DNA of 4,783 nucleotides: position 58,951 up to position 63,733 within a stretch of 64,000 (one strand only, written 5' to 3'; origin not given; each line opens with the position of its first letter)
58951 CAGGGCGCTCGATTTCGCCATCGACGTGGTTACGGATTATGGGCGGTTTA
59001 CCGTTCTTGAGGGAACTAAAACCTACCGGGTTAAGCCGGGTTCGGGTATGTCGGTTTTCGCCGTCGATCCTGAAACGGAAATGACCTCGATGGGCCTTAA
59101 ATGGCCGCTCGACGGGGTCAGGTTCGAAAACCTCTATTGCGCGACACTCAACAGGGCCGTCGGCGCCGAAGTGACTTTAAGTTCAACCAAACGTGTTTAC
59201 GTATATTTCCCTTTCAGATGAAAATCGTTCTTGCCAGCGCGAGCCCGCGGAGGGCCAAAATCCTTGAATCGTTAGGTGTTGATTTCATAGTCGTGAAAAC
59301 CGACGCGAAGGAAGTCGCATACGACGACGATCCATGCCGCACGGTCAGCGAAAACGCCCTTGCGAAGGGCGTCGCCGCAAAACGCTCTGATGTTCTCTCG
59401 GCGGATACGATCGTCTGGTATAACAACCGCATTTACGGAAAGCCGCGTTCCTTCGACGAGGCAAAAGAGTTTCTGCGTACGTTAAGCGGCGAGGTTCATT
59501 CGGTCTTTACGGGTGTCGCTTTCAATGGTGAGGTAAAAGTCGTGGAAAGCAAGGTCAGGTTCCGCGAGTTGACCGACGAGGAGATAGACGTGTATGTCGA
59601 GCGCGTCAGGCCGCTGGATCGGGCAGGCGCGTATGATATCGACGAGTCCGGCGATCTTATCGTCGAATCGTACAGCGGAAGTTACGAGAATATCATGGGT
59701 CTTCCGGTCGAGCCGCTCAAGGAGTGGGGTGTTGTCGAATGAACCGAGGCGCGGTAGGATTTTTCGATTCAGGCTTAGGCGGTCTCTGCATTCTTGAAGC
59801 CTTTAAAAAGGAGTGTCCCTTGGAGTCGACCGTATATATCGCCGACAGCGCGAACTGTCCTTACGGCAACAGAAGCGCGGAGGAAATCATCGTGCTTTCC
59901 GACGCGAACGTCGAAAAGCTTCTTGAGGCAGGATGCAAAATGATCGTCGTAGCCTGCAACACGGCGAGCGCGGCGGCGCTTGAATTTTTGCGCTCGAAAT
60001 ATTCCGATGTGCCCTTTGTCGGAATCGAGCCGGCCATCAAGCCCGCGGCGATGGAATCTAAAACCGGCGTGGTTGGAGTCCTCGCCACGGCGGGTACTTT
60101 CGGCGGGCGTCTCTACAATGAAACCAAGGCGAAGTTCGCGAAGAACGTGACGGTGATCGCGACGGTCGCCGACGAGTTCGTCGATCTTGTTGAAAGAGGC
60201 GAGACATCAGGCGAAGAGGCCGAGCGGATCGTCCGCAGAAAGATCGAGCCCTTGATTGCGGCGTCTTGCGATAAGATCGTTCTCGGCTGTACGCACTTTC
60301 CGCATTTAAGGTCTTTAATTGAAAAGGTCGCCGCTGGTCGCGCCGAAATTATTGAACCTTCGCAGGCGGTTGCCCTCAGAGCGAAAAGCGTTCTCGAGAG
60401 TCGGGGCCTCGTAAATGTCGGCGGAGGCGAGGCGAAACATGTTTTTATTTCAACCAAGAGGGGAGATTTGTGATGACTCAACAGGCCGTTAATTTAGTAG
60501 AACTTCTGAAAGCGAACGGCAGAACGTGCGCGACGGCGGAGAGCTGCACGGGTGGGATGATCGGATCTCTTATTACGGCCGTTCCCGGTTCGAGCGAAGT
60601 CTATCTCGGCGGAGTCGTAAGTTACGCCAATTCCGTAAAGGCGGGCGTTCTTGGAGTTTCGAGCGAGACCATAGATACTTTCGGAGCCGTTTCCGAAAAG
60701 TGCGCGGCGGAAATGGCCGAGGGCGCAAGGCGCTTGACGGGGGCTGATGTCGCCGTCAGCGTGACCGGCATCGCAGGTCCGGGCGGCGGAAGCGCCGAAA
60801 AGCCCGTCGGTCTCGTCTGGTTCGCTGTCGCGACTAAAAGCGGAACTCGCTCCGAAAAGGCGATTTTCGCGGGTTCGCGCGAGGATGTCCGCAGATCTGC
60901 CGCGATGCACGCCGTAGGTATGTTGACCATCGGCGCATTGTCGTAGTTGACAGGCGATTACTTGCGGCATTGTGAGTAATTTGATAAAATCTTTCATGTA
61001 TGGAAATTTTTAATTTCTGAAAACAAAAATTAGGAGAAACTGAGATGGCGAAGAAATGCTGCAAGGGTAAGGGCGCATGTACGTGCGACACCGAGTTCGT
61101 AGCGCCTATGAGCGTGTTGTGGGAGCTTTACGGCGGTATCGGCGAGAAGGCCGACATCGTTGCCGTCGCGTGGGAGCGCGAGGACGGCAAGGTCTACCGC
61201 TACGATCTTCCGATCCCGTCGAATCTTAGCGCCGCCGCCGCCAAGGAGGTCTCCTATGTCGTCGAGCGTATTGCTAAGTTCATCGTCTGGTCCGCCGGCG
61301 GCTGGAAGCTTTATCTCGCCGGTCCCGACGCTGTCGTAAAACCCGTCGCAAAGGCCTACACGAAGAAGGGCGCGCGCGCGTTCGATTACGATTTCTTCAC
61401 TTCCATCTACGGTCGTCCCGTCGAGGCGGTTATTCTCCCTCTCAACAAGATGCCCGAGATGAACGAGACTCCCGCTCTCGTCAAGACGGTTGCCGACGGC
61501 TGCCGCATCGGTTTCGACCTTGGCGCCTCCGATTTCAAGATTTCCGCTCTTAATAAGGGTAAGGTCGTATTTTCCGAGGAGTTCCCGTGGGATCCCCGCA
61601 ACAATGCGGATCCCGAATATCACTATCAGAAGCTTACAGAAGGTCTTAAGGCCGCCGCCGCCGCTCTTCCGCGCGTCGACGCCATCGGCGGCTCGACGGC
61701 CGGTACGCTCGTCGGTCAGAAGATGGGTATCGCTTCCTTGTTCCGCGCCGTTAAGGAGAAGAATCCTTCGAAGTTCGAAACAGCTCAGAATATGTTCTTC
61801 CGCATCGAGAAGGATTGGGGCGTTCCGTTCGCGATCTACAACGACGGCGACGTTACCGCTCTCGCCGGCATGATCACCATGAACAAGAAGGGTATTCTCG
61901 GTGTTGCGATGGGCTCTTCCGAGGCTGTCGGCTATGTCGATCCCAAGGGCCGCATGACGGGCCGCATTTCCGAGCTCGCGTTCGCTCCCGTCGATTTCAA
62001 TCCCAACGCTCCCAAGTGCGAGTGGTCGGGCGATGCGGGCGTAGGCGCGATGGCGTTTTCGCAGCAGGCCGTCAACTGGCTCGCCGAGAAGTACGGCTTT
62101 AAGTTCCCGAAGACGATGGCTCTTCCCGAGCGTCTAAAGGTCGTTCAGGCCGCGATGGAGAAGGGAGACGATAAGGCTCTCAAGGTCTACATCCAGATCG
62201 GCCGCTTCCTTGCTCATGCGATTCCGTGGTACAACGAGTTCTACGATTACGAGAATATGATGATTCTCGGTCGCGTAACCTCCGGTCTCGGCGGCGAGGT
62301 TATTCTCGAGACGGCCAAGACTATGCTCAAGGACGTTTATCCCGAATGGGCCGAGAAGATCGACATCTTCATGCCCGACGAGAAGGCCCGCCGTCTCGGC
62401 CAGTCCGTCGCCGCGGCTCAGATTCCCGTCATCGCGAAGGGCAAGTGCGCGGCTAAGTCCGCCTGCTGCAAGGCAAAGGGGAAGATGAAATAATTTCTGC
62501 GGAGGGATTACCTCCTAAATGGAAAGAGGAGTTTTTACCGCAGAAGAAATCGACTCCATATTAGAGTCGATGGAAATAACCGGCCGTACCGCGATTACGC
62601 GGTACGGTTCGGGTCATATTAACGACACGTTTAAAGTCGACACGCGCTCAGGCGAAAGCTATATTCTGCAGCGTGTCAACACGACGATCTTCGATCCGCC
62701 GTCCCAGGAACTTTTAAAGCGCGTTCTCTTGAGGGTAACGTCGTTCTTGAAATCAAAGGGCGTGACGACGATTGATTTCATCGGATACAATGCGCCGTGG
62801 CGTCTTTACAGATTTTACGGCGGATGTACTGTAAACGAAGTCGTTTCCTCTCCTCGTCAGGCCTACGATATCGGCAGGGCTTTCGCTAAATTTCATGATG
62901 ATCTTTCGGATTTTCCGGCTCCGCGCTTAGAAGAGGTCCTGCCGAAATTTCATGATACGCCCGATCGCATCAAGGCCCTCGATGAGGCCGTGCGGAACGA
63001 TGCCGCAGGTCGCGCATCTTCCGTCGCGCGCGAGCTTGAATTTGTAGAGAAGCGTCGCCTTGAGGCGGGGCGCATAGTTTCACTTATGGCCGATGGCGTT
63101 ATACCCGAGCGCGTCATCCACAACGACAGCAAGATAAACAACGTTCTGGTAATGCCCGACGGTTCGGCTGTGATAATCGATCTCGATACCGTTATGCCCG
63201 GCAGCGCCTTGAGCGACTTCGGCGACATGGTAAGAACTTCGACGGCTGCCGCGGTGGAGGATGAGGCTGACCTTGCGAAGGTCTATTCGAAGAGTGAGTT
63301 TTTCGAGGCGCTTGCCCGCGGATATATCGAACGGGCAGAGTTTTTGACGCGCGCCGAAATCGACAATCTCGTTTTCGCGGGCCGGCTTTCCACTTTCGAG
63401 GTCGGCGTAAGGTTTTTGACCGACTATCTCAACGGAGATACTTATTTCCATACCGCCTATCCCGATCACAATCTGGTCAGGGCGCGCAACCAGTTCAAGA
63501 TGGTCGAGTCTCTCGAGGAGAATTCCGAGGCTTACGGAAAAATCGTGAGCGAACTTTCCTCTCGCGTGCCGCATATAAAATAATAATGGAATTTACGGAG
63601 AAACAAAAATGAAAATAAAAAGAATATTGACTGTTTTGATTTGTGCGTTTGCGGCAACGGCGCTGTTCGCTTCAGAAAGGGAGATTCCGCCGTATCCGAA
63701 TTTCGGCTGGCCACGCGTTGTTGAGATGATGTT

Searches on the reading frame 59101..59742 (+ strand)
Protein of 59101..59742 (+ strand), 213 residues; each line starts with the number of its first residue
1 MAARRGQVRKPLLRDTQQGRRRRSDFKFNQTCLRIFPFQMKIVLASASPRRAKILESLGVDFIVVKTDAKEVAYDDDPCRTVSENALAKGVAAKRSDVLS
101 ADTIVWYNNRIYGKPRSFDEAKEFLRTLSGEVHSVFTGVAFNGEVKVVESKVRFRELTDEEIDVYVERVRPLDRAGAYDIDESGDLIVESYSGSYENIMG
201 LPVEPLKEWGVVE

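Call 93: search_protein_families(library=pfam, proteins=[window:59101-59742:+], max_evalue=0.00001)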
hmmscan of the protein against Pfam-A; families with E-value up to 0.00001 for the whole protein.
window:59101-59742:+ (213 aa): 1 family
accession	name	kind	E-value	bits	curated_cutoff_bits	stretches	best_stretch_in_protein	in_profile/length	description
PF02545.19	Maf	-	2.9e-45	154.7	27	1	41-207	1-181/187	Maf-like protein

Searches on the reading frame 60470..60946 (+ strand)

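Call 93: search_protein_families(library=pfam, proteins=[window:60470-60946:+], max_evalue=0.00001)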
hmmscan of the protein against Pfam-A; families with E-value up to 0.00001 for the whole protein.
window:60470-60946:+ (158 aa): 1 family
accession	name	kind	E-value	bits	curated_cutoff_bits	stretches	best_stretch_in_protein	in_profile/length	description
PF02464.23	CinA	-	3e-55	186.6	23.5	1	6-152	5-151/155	Competence-damaged protein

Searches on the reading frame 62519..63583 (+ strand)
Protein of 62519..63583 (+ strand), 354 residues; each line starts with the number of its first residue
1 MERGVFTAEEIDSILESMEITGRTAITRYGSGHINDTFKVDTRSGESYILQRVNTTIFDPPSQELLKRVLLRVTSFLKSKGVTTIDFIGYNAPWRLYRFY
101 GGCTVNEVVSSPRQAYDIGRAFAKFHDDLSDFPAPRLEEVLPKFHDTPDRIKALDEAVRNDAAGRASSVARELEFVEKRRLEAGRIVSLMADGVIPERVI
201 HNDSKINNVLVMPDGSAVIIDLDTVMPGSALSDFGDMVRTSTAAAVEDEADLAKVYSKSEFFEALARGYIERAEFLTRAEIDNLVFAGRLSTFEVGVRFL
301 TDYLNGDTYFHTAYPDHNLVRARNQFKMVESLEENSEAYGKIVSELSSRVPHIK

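Call 93: search_protein_families(library=pfam, proteins=[window:62519-63583:+], max_evalue=0.00001)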
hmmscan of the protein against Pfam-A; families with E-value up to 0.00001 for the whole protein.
window:62519-63583:+ (354 aa): 1 family
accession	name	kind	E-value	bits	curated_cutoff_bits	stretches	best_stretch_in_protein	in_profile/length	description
PF01636.29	APH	-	2.9e-17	63.7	23.2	1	26-246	2-218/239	Phosphotransferase enzyme family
